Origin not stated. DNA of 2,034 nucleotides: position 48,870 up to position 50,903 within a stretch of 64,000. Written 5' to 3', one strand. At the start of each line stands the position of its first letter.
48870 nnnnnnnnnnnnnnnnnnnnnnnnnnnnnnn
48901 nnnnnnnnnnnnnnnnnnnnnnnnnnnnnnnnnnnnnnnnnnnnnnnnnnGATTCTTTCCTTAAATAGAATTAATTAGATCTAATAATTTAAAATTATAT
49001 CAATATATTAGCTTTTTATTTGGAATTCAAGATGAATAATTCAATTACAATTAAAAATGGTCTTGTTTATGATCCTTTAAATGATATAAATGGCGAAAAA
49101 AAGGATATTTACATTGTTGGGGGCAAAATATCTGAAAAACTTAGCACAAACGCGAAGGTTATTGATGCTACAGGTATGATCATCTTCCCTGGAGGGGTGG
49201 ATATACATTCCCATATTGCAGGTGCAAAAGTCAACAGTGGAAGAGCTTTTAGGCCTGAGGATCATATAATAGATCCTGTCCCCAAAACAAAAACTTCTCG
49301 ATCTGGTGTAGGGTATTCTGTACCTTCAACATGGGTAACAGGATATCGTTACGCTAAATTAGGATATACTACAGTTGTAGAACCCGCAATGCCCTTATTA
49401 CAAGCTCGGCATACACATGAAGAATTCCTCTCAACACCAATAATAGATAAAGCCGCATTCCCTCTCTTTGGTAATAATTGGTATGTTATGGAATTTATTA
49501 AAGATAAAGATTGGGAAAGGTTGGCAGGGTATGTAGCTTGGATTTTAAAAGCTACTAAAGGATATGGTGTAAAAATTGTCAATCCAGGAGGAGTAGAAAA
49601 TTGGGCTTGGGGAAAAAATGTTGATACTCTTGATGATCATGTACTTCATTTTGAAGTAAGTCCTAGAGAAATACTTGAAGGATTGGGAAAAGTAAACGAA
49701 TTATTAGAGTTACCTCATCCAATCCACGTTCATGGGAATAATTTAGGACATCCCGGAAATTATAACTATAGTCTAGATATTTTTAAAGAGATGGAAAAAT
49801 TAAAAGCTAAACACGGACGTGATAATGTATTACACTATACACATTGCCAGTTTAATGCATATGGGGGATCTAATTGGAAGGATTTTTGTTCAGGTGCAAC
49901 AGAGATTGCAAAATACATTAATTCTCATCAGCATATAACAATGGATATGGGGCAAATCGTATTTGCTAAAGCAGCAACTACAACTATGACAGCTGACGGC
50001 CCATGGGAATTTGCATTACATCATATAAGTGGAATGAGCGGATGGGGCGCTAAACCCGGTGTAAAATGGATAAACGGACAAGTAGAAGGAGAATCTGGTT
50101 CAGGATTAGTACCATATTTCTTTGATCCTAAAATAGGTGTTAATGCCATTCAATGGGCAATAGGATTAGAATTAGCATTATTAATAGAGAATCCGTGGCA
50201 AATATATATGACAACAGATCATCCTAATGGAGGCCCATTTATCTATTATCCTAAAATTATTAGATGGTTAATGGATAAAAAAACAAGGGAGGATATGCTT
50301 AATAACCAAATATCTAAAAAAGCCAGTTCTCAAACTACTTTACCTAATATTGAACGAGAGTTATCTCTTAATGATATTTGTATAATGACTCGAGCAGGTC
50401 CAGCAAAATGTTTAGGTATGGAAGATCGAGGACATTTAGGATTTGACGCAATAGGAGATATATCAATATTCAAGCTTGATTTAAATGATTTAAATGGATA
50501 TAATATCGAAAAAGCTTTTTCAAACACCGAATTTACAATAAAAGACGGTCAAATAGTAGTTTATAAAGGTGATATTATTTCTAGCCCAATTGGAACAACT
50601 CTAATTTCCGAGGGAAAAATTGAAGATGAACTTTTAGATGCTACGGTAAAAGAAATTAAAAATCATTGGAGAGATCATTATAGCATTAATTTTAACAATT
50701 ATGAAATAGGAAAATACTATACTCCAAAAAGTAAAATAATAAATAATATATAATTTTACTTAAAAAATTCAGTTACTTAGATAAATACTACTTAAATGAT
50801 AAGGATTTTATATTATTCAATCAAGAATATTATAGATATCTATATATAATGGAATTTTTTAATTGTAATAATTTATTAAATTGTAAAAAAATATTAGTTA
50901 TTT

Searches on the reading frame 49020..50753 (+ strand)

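Call 13: search_protein_families(library=pfam, proteins=[window:49020-50753:+])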
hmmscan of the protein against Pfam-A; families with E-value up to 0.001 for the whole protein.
window:49020-50753:+ (577 aa): 1 family
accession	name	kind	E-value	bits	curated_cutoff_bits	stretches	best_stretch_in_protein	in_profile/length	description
PF07969.17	Amidohydro_3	-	1.8e-53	183.1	29.7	1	46-514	1-472/472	Amidohydrolase family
